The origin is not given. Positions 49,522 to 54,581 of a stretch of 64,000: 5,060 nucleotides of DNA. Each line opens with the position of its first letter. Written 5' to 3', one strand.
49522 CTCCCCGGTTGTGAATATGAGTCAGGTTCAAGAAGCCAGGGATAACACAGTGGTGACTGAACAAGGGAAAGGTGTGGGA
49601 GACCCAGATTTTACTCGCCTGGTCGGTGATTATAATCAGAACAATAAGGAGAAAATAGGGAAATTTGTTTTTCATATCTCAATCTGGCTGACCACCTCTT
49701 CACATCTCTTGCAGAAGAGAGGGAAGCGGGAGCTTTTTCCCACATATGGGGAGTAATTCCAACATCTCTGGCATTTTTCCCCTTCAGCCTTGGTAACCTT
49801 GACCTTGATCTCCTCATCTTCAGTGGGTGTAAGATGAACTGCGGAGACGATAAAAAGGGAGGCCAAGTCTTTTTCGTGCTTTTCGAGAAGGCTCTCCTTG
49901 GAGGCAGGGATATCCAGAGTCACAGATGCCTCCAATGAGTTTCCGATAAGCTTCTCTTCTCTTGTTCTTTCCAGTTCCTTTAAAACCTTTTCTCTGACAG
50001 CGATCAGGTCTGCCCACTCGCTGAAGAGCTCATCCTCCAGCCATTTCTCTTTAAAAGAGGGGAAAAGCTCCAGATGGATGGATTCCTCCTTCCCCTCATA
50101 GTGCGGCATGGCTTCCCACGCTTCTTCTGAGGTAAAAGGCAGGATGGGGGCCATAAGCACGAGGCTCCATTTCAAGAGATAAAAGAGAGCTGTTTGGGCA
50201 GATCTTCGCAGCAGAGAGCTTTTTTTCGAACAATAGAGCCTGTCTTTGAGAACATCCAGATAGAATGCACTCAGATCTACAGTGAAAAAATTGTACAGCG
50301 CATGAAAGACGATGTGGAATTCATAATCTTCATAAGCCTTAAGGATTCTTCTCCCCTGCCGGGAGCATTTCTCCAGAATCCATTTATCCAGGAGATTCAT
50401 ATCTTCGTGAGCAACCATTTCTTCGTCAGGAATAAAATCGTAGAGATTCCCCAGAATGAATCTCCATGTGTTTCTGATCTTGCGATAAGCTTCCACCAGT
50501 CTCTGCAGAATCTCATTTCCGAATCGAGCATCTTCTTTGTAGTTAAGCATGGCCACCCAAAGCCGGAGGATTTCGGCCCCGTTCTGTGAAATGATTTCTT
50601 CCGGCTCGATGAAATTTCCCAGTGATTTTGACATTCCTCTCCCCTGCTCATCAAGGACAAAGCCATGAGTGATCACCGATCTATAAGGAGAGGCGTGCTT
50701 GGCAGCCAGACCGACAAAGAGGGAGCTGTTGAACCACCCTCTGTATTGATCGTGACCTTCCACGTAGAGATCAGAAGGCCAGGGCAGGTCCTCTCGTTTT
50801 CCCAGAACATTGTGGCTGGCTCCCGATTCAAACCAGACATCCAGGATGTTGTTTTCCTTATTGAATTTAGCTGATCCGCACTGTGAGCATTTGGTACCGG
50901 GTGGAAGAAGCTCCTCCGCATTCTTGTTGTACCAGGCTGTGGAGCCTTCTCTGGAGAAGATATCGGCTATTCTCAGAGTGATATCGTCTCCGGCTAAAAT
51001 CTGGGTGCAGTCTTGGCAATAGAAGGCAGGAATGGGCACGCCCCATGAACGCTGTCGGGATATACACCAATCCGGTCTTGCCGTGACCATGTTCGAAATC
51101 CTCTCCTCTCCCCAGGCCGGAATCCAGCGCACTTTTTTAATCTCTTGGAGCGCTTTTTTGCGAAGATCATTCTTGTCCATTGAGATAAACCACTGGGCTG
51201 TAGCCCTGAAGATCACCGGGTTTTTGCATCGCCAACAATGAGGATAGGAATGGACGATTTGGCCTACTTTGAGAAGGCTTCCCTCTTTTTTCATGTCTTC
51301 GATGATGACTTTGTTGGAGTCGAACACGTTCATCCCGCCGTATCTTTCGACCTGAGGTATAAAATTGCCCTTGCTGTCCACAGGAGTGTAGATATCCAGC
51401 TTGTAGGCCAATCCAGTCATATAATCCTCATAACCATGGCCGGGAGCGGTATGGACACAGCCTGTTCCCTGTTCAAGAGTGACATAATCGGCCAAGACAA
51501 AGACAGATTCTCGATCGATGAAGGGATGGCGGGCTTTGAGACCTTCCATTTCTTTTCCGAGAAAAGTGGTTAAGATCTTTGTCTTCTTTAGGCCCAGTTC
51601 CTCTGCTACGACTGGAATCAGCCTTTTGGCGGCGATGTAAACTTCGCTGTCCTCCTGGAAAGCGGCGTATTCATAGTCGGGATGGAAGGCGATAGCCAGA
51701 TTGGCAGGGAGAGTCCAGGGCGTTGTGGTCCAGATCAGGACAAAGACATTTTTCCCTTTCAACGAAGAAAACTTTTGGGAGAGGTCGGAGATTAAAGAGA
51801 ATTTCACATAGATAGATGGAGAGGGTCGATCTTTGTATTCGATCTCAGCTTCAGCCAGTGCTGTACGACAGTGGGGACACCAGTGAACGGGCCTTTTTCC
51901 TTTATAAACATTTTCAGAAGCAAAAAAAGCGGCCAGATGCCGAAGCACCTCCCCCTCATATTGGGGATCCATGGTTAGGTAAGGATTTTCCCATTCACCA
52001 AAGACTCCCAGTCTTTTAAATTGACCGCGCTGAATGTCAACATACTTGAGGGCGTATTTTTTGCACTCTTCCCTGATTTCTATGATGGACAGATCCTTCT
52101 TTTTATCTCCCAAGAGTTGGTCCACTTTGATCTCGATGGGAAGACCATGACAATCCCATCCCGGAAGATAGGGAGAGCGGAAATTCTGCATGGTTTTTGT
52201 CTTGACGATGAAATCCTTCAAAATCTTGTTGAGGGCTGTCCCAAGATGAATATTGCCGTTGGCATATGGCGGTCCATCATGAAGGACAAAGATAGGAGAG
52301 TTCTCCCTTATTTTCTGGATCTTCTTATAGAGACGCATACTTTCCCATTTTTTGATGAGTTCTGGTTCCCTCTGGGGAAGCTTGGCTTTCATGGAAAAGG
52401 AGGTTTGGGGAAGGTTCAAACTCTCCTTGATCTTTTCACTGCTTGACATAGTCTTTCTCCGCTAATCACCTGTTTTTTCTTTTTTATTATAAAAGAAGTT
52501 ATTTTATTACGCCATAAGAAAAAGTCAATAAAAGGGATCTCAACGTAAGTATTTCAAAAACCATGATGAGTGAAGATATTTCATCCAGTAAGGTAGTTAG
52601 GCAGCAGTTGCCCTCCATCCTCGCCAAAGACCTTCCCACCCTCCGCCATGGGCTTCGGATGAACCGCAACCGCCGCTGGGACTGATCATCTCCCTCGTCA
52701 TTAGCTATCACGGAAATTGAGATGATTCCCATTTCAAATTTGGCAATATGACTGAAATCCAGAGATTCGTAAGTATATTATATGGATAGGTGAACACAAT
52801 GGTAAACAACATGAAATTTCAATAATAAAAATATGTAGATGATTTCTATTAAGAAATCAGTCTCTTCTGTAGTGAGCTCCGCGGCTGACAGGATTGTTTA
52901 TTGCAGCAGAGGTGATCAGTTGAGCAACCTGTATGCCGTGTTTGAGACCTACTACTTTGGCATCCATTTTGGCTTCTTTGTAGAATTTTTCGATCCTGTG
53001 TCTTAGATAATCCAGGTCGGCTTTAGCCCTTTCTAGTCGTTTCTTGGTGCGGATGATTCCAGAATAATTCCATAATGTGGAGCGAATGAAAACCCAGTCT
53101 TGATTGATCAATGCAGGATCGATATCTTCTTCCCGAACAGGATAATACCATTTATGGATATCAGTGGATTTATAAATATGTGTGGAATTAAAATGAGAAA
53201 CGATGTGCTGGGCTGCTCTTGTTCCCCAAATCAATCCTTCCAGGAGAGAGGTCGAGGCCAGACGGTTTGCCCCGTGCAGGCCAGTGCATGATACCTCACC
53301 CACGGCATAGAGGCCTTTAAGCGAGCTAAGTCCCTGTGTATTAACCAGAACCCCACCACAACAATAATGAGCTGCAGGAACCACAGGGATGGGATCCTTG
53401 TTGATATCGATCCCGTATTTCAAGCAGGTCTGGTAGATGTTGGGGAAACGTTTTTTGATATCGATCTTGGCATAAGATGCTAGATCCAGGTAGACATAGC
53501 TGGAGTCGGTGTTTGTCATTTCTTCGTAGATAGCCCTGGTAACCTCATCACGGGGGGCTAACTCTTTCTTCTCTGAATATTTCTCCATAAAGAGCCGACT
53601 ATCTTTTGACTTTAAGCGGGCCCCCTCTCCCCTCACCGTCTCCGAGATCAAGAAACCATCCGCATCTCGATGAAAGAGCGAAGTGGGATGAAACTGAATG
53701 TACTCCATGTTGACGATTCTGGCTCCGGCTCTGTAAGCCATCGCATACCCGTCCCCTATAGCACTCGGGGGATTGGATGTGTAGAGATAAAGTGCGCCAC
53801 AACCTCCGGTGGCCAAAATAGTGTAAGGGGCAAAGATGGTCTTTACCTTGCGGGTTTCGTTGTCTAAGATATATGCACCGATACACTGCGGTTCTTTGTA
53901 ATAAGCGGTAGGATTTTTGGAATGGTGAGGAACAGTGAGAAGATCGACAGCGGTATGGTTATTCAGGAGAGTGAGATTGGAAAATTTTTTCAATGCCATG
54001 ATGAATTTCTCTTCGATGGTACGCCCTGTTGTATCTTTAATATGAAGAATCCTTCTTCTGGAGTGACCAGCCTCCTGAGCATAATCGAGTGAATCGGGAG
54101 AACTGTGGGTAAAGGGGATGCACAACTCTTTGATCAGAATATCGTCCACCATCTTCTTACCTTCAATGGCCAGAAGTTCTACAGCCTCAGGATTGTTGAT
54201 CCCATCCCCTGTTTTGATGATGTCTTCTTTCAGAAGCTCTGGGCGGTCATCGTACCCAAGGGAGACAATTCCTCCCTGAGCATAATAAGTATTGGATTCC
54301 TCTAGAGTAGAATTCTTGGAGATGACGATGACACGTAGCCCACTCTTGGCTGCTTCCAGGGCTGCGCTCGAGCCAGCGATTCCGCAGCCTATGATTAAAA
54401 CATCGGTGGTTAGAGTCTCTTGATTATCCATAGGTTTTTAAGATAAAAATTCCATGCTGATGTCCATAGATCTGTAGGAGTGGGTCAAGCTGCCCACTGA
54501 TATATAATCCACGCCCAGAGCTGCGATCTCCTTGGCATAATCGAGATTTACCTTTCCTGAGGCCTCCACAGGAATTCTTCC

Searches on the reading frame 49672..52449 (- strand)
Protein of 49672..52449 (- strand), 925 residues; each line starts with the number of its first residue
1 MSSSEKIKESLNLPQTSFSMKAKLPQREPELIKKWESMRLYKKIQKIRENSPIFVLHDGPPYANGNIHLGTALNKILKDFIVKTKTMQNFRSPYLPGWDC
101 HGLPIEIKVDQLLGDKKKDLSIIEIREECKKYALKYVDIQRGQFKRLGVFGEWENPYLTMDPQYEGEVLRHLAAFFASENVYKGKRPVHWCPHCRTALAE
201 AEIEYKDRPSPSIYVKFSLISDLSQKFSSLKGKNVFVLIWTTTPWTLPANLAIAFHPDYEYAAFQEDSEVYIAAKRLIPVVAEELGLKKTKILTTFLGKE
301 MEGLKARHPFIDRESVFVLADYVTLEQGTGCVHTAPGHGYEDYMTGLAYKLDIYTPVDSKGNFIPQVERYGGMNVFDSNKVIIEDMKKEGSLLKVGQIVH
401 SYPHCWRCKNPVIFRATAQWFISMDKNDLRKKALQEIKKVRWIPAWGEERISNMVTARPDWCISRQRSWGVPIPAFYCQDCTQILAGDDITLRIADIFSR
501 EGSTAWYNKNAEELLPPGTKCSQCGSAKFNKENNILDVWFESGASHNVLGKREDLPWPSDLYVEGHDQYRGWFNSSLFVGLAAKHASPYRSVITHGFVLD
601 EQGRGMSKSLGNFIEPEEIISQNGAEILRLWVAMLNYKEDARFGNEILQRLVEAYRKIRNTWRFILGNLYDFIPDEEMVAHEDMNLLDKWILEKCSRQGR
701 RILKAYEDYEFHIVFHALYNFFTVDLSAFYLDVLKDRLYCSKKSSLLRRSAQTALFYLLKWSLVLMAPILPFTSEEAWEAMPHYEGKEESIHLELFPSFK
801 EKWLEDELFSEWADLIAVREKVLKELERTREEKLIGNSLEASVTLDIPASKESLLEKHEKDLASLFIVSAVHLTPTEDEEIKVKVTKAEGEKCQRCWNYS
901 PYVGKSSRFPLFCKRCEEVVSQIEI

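Call 86: search_protein_families(library=pfam, proteins=[window:49672-52449:-], max_evalue=0.00001)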
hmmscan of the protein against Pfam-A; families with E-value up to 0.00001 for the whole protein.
window:49672-52449:- (925 aa): 4 families
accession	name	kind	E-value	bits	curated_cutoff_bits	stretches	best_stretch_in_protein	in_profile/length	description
PF00133.28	tRNA-synt_1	-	5.7e-133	444.1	22.7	1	31-642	2-412/414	tRNA synthetases class I (I, L, M and V)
PF08264.19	Anticodon_1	-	1.5e-34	119.4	25.1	1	688-844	1-147/148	Anticodon-binding domain of tRNA ligase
PF09334.17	tRNA-synt_1g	-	1.2e-18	67.5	20.1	1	61-203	8-135/391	tRNA synthetases class I (M)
PF06827.20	zf-FPG_IleRS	-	5.2e-08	33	21.3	1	890-918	1-29/30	Zinc finger found in FPG and IleRS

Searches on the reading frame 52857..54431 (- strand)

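Call 86: search_protein_families(library=pfam, proteins=[window:52857-54431:-], max_evalue=0.00001)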
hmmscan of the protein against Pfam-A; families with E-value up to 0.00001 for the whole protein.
window:52857-54431:- (524 aa): 6 families
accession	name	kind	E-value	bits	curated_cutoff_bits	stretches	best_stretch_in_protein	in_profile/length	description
PF00890.30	FAD_binding_2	-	3.4e-79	267.4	20.4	1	10-396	1-414/414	FAD binding domain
PF01266.30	DAO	-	1e-11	45.4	27.9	1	10-121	1-96/353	FAD dependent oxidoreductase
PF07992.20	Pyr_redox_2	-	2.2e-07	31.1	26.1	0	10-49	2-36/291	Pyridine nucleotide-disulphide oxidoreductase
PF02910.25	Succ_DH_flav_C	-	5.6e-07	30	20.8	1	450-524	5-85/130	Fumarate reductase flavoprotein C-term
PF03486.20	HI0933_like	-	2.2e-06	27.7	50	0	10-43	2-35/244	HI0933-like protein Rossmann domain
PF12831.13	FAD_oxidored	-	2.7e-06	27.4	27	1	10-43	1-34/416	FAD dependent oxidoreductase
